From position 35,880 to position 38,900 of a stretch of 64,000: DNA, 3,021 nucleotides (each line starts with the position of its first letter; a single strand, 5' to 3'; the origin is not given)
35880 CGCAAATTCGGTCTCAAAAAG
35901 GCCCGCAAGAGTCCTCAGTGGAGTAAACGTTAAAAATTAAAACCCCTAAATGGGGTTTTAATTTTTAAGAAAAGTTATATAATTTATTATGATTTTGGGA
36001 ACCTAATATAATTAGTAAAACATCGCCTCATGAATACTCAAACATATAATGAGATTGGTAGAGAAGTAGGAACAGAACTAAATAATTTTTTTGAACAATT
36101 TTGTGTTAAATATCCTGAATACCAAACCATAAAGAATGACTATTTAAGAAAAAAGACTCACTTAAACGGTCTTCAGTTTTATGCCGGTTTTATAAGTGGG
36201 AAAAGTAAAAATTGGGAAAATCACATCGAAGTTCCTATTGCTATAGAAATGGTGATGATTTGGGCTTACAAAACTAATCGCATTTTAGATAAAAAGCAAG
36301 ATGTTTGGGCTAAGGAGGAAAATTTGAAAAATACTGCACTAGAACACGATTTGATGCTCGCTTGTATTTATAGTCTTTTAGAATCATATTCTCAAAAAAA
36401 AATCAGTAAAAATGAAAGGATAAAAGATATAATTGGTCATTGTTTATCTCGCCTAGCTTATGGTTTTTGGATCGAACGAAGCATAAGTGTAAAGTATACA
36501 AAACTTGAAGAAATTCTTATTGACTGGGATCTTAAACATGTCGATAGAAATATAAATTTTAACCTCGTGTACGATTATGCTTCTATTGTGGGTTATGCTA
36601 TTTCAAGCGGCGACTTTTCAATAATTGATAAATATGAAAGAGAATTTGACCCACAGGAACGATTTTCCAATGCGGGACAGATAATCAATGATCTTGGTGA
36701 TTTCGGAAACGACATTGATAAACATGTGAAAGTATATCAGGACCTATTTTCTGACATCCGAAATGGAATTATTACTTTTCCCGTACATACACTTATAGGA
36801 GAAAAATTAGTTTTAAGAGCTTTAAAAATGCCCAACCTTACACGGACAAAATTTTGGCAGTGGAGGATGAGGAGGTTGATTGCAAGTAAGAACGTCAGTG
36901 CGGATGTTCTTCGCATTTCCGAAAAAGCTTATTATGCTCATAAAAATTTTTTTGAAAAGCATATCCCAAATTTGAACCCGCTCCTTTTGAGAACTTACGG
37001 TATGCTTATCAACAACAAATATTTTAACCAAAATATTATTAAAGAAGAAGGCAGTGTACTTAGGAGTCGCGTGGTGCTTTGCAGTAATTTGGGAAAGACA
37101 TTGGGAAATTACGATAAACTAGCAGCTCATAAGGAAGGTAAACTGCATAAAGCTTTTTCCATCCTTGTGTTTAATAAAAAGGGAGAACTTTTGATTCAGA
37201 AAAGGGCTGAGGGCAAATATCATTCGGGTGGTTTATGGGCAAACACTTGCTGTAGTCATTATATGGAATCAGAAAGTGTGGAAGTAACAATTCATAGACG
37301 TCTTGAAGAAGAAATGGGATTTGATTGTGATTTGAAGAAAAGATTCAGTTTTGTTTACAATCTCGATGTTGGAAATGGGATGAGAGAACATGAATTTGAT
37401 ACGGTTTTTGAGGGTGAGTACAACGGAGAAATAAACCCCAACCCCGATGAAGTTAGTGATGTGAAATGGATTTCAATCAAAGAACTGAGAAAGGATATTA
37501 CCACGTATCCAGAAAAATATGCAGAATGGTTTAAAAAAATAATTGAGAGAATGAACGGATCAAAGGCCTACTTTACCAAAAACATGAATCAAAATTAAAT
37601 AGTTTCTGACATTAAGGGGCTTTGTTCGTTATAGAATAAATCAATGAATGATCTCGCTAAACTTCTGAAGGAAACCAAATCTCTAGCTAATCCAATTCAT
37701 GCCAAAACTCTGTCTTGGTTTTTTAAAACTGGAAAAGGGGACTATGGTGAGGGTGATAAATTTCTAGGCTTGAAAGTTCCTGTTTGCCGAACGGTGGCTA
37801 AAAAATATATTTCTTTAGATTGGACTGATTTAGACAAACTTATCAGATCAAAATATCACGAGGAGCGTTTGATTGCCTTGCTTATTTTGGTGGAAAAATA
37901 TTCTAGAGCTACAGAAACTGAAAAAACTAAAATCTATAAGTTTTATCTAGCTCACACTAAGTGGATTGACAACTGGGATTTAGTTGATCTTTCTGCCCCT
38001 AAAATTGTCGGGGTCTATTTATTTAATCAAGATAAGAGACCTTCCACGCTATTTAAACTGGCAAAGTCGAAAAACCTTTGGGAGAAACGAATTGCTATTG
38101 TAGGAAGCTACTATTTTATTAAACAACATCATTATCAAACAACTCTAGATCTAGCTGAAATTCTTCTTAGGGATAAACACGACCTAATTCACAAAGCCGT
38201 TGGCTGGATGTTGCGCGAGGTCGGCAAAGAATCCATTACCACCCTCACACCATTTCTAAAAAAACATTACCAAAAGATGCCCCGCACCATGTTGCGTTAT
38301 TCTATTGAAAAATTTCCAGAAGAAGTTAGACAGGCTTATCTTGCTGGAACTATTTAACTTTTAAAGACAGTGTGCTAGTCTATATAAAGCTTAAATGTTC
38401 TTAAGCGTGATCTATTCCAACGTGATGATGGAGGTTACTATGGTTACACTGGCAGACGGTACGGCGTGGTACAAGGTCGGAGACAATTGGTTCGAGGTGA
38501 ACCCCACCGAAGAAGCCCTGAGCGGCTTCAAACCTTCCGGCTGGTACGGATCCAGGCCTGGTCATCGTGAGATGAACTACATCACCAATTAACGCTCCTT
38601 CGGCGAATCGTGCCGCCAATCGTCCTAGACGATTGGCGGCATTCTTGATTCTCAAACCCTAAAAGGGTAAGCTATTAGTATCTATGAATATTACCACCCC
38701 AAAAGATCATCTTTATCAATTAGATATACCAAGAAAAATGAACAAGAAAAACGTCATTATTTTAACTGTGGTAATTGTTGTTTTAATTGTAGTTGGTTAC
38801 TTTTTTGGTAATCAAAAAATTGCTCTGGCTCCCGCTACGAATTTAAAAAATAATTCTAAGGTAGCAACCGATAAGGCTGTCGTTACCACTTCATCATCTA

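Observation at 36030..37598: Fusion of a degenerate polyprenyl-synthase-like domain with IPP isomerase (Nudix fold)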

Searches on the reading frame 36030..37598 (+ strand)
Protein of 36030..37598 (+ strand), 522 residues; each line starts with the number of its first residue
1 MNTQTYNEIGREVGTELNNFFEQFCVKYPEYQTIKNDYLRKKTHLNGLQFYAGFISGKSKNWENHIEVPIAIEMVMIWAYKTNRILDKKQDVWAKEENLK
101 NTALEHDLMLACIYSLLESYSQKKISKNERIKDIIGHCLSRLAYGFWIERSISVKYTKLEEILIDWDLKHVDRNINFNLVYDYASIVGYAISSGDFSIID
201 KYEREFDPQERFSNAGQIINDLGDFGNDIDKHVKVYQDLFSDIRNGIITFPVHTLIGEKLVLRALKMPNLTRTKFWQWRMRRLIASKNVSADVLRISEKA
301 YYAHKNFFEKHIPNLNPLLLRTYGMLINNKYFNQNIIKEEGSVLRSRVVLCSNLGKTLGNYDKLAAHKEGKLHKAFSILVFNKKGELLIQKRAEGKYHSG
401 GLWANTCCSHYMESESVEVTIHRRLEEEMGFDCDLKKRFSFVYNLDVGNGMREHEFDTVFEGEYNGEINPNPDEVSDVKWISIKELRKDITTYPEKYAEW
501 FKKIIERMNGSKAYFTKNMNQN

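Call 3: search_protein_families(library=pfam, proteins=[window:36030-37598:+], max_evalue=10)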
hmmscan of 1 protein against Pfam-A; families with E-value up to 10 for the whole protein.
window:36030-37598:+ (522 aa): 3 families
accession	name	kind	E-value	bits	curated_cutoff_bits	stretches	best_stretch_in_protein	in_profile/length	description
PF00293.34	NUDIX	-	1.3e-20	74.2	21.1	1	372-500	2-133/134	NUDIX domain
PF14815.12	NUDIX_4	-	0.058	13.6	35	1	379-440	4-60/113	NUDIX domain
PF10591.15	SPARC_Ca_bdg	-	0.067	13.9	22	0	488-512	7-31/113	Secreted protein acidic and rich in cysteine Ca binding region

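Call 4: search_protein_families(library=ncbifam, proteins=[window:36030-37598:+], max_evalue=10)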
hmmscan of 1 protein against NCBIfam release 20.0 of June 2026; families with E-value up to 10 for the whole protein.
window:36030-37598:+ (522 aa): 7 families
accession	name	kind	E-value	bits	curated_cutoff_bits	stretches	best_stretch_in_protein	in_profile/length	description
NF002995.0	PRK03759.1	equivalog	1e-42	145.9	127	1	346-507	7-171/185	isopentenyl-diphosphate Delta-isomerase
TIGR02150.1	IPP_isom_1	equivalog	1.7e-27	96.2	105.8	1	348-504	1-158/159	isopentenyl-diphosphate delta-isomerase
NF041653.1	Nud_hyd_Meth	equivalog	8.9e-13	48.4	300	1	371-508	25-160/170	Nudix hydrolase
NF011922.0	PRK15393.1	equivalog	2.7e-07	30.4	152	1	372-488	37-149/182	NUDIX hydrolase YfcD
NF006530.0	PRK08999.1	equivalog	0.00079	18.6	245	1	379-486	12-112/315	Nudix family hydrolase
NF052459.1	OxoGTPPhMutT1Mycb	equivalog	0.018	14.1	475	1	414-491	41-114/292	8-oxo-(d)GTP phosphatase MutT1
NF045628.1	HxpDPsynlarge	equivalog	0.05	12.6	500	1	217-264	199-243/311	hexaprenyl-diphosphate synthase large subunit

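Call 5: search_solved_structures(query=window:36030-37598:+, max_evalue=10, show_alignments=3)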
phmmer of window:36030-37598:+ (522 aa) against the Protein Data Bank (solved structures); distinct sequences matched with E-value up to 10: 18.
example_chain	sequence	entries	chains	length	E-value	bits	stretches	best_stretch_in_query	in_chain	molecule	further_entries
3hyq_A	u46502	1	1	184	3.9e-19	72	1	344-501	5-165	Isopentenyl-diphosphate Delta-isomerase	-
1i9a_A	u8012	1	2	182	4.2e-18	68.6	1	347-501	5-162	ISOPENTENYL-DIPHOSPHATE DELTA-ISOMERASE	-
1nfs_A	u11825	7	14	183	4.2e-18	68.6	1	347-501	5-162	ISOPENTENYL-DIPHOSPHATE DELTA-ISOMERASE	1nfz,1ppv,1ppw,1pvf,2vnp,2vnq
1x84_A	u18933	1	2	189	4.7e-18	68.4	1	347-502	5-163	Isopentenyl-diphosphate delta-isomerase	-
1hzt_A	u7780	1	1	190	4.7e-18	68.4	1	347-502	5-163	ISOPENTENYL DIPHOSPHATE DELTA-ISOMERASE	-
2b2k_A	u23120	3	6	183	1.3e-17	66.9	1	347-501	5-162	Isopentenyl-diphosphate delta-isomerase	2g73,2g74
1x83_A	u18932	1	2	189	1.5e-17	66.8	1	347-502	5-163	Isopentenyl-diphosphate delta-isomerase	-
1r67_A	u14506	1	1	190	5.5e-17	64.9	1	347-502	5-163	Isopentenyl-diphosphate delta-isomerase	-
1ow2_A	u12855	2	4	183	7.5e-17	64.4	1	347-501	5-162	ISOPENTENYL-DIPHOSPHATE DELTA-ISOMERASE | ISOPENTENYL DIPHOSPHATE DELTA-ISOMERASE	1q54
1hx3_A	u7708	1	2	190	8.4e-17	64.3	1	347-502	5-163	ISOPENTENYL DIPHOSPHATE DELTA-ISOMERASE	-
2dho_A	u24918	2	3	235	5e-14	55.1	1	368-504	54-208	Isopentenyl-diphosphate delta-isomerase 1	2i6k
2icj_A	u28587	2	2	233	6.4e-14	54.8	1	368-504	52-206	Isopentenyl-diphosphate delta isomerase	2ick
2pny_A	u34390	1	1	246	2.1e-08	36.6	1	368-507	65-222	Isopentenyl-diphosphate Delta-isomerase 2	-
4ilq_A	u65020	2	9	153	0.0011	21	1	408-494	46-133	CT771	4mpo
2fkb_A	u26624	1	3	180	0.034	16.1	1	372-488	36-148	Putative Nudix hydrolase yfcD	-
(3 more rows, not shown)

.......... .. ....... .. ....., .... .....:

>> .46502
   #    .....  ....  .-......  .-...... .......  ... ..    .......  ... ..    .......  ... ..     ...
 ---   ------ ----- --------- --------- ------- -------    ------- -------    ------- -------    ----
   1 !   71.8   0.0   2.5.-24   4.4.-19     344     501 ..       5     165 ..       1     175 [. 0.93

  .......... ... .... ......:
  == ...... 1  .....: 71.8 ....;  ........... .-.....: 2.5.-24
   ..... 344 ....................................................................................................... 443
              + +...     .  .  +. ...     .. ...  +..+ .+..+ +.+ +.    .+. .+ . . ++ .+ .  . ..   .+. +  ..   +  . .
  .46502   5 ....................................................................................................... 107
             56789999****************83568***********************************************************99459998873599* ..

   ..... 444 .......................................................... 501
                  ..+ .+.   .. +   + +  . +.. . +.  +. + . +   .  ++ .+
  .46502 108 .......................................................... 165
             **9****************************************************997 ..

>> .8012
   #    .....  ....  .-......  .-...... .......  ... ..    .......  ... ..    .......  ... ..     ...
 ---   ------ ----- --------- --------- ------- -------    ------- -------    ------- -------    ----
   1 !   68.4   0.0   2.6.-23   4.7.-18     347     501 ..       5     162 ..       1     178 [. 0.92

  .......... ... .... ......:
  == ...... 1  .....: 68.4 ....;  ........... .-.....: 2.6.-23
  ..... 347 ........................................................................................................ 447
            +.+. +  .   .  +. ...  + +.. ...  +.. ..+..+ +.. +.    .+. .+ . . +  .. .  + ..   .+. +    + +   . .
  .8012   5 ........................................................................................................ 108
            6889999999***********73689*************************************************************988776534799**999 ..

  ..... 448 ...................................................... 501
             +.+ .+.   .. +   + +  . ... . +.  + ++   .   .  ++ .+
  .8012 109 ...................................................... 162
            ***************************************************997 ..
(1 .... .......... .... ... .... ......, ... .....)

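Call 19: predict_structure(alignment_id=A1)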
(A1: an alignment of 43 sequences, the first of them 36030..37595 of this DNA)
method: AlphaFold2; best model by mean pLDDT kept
length: 522 residues; sequences in the alignment: 43
mean_pLDDT: 89.0   pTM: 0.73
mean pLDDT of the five models: 89.0, 88.7, 88.5, 87.6, 86.4
residues with pLDDT >= 90: 362; 70-90: 126; 50-70: 15; < 50: 19
segments of 3 or more residues with pLDDT < 50: 230-232, 234-236, 511-522
pLDDT, mean of each block of 10 residues (from residue 1): 75 96 96 91 92 93 95 94 83 88 94 96 85 94 92 94 95 94 95 94 94 95 75 58 93 96 94 92 91 92 93 90 87 77 77 87 87 96 97 85 94 80 93 95 89 94 96 94 94 94 86 37 32
secondary structure, 60 per line:
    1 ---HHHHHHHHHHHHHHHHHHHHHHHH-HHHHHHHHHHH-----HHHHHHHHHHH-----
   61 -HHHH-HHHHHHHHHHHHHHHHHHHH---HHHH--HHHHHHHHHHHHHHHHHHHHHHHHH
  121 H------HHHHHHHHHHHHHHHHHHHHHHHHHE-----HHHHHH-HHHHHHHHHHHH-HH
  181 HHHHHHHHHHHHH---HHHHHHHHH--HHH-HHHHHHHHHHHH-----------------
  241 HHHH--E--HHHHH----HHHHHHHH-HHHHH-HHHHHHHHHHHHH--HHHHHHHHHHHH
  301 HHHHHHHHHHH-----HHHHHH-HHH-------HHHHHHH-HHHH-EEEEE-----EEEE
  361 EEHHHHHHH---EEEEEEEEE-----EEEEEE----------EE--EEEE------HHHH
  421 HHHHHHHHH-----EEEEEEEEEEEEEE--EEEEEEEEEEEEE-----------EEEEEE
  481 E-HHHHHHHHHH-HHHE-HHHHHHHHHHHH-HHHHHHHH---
elements in order: H4-27 H29-39 H45-55 H62-65 H67-86 H90-93 H96-121 H128-152 H159-164 H166-177 H179-193 H197-205 H212-223 H241-244 H250-254 H259-266 H268-272 H274-286 H289-311 H317-322 H334-340 H342-345 E347-351 E357-362 H363-369 E373-381 E387-392 E407-410 H417-429 E435-448 E451-463 E475-481 H483-492 H499-510 H512-519

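Call 22: fold_search(model_id=the predicted structure, library=pdb)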
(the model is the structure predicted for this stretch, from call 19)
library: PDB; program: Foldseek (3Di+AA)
matches with E <= 10: 878; with E <= 0.001: 286
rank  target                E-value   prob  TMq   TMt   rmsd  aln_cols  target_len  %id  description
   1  1nfs_A                6.3e-12  1.00  0.30  0.82   3.3       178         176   29  STRUCTURE AND MECHANISM OF ACTION OF ISOPENTENYLPYROPHOSPHATE-DIMETHYLALLYLPYROPHOSPHATE ISOMERASE: COMPLEX WITH NIPP (released 2003-06-24)
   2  1hx3_A                1.0e-11  1.00  0.28  0.80   1.9       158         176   31  CRYSTAL STRUCTURE OF E.COLI ISOPENTENYL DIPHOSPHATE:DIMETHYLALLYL DIPHOSPHATE ISOMERASE (released 2001-07-11)
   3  2ick                  1.4e-11  1.00  0.29  0.66   4.0       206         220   26  Human isopentenyl diphophate isomerase complexed with substrate analog (released 2007-03-20)
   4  1hx3_B                1.6e-11  1.00  0.29  0.80   1.8       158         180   31  CRYSTAL STRUCTURE OF E.COLI ISOPENTENYL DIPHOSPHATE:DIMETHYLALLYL DIPHOSPHATE ISOMERASE (released 2001-07-11)
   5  1i9a_A                1.9e-11  1.00  0.28  0.79   1.9       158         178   32  STRUCTURAL STUDIES OF CHOLESTEROL BIOSYNTHESIS: MEVALONATE 5-DIPHOSPHATE DECARBOXYLASE AND ISOPENTENYL DIPHOSPHATE ISO (released 2001-03-28)
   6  1x83_A                1.9e-11  1.00  0.28  0.80   2.0       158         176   31  Y104F IPP isomerase reacted with (S)-bromohydrine of IPP (released 2005-01-25)
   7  1x83_B                2.3e-11  1.00  0.28  0.78   1.9       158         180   30  Y104F IPP isomerase reacted with (S)-bromohydrine of IPP (released 2005-01-25)
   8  2i6k_A                3.4e-11  1.00  0.30  0.66   3.7       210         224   27  Crystal structure of human type I IPP isomerase complexed with a substrate analog (released 2007-06-05)
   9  1nfs_B                3.5e-11  1.00  0.29  0.79   1.9       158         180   32  STRUCTURE AND MECHANISM OF ACTION OF ISOPENTENYLPYROPHOSPHATE-DIMETHYLALLYLPYROPHOSPHATE ISOMERASE: COMPLEX WITH NIPP (released 2003-06-24)
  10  2i6k_B                3.5e-11  1.00  0.30  0.67   3.7       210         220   27  Crystal structure of human type I IPP isomerase complexed with a substrate analog (released 2007-06-05)
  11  2icj                  4.0e-11  1.00  0.30  0.67   4.2       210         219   25  The crystal structure of human isopentenyl diphophate isomerase (released 2007-03-20)
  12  2dho                  2.7e-10  1.00  0.29  0.68   2.9       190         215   28  Crystal structure of human IPP isomerase I in space group P212121 (released 2007-06-05)
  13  2pny                  7.0e-10  1.00  0.30  0.66   2.0       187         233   24  Structure of Human Isopentenyl-diphosphate Delta-isomerase 2 (released 2007-05-29)
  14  3hyq                  3.5e-09  1.00  0.23  0.76   2.2       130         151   32  Crystal Structure of Isopentenyl-Diphosphate delta-Isomerase from Salmonella entericase (released 2009-06-30)
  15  1hzt                  9.8e-09  1.00  0.24  0.77   1.7       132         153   31  CRYSTAL STRUCTURE OF METAL-FREE ISOPENTENYL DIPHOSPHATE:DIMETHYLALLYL DIPHOSPHATE ISOMERASE (released 2001-07-26)
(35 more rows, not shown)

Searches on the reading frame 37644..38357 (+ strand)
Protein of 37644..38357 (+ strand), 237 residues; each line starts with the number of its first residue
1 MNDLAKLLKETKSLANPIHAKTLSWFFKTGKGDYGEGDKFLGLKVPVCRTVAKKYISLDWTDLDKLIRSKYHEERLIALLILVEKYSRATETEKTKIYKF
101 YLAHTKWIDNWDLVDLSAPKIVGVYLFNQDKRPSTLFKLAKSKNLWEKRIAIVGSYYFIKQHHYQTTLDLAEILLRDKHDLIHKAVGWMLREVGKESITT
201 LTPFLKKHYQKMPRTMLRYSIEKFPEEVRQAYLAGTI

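Call 34: search_protein_families(library=pfam, proteins=[window:37644-38357:+], max_evalue=0.01)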
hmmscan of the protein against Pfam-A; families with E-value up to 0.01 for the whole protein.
window:37644-38357:+ (237 aa): 1 family
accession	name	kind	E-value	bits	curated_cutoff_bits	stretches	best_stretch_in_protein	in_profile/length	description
PF08713.17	DNA_alkylation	-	1.3e-60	205.2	21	1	9-224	3-213/213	DNA alkylation repair enzyme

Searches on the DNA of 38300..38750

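Call 77: search_rna_families(source=window, start=38300, end=38750, threshold=evalue, max_evalue=1)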
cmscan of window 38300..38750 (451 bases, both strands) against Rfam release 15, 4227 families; matches with E-value up to 1: 1.
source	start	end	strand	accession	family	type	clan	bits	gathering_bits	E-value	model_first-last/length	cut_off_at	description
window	38608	38643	-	RF04201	MIR7510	Gene; miRNA;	-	22.2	93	0.069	1-79/79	no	MIR7510 microRNA precursor family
